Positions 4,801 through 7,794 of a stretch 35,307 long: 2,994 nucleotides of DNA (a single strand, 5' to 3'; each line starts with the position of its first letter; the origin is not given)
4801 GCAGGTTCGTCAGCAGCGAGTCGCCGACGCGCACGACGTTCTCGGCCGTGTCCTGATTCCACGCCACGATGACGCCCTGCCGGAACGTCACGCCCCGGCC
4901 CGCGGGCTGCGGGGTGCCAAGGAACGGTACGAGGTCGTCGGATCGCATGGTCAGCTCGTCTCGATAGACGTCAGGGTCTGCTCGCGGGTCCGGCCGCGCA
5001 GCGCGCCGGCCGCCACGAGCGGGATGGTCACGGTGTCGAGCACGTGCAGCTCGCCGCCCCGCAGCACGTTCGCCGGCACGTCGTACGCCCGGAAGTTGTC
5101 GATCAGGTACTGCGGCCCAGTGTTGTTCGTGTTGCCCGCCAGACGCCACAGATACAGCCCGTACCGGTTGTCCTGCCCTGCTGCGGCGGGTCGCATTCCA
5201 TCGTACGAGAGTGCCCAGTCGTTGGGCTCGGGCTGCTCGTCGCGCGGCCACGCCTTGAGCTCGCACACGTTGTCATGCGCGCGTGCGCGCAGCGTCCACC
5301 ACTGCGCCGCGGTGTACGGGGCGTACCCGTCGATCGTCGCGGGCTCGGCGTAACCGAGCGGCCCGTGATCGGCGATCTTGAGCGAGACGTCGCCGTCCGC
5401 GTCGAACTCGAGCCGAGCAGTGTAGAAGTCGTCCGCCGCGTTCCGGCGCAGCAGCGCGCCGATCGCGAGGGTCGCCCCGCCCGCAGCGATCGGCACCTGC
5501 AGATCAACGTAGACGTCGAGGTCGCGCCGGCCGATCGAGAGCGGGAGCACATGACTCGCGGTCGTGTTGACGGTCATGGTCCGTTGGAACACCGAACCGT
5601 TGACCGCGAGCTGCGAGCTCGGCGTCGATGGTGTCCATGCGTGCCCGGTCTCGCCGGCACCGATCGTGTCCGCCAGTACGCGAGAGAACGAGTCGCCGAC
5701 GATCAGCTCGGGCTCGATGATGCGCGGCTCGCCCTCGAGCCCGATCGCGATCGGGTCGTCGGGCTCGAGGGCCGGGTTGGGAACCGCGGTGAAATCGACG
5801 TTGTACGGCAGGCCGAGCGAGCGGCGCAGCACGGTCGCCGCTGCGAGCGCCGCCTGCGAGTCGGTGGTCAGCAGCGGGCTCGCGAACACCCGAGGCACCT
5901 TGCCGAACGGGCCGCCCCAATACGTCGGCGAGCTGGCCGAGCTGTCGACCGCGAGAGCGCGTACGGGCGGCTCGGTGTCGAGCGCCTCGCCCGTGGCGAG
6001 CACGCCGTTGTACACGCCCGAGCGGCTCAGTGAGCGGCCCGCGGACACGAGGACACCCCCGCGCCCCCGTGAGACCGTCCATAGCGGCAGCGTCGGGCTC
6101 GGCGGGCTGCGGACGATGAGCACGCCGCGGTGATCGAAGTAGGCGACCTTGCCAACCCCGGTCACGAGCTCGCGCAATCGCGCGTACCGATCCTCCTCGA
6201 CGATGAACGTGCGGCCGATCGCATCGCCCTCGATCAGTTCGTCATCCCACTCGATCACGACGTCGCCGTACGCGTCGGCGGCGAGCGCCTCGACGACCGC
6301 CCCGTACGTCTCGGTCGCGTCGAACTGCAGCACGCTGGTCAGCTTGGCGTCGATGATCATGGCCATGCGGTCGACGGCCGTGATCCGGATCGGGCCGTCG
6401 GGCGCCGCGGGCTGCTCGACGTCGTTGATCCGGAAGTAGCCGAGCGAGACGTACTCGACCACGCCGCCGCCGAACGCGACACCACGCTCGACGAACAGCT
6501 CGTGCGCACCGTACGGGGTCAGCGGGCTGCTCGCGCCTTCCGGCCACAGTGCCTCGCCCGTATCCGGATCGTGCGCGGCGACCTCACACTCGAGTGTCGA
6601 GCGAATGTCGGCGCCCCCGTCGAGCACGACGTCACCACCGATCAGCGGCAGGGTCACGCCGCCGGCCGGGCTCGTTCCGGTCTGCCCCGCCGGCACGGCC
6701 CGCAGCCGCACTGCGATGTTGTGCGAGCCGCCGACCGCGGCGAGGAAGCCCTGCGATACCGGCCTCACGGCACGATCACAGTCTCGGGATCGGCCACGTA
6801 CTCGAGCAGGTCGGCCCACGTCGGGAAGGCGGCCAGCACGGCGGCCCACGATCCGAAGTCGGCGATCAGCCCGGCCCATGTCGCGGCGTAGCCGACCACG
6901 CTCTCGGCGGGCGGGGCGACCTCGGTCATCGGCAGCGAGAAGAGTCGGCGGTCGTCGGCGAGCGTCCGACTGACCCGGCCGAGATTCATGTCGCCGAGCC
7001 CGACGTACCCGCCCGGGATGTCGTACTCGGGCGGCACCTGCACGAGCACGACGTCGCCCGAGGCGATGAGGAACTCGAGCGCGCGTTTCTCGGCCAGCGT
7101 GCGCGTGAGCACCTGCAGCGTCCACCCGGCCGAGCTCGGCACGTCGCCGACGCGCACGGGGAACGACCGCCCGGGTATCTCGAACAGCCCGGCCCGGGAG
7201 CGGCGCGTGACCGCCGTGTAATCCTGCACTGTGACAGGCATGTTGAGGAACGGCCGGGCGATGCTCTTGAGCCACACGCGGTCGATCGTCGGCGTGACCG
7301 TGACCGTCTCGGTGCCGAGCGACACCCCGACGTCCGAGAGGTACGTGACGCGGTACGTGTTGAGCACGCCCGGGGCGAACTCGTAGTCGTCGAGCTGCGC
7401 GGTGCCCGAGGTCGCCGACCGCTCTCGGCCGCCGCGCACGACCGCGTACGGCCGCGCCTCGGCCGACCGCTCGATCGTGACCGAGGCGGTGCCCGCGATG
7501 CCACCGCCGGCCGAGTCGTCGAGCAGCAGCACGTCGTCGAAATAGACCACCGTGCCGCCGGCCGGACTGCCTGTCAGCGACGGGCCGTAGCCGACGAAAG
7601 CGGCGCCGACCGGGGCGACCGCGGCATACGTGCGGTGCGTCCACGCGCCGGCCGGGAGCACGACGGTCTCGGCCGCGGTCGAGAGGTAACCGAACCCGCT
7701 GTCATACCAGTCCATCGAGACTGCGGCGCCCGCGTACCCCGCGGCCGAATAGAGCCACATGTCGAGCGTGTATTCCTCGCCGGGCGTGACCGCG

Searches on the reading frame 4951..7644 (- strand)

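Call 89: search_protein_families(library=phrogs, proteins=[window:4951-7644:-], max_evalue=0.001)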
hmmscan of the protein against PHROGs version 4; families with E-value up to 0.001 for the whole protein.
window:4951-7644:- (897 aa): 2 families
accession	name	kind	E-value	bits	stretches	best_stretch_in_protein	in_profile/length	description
phrog_1887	-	tail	3.6e-44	152.8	1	291-654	283-639/670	tail protein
phrog_24476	-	other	8.5e-13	48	1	651-841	831-1020/1066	phosphodiesterase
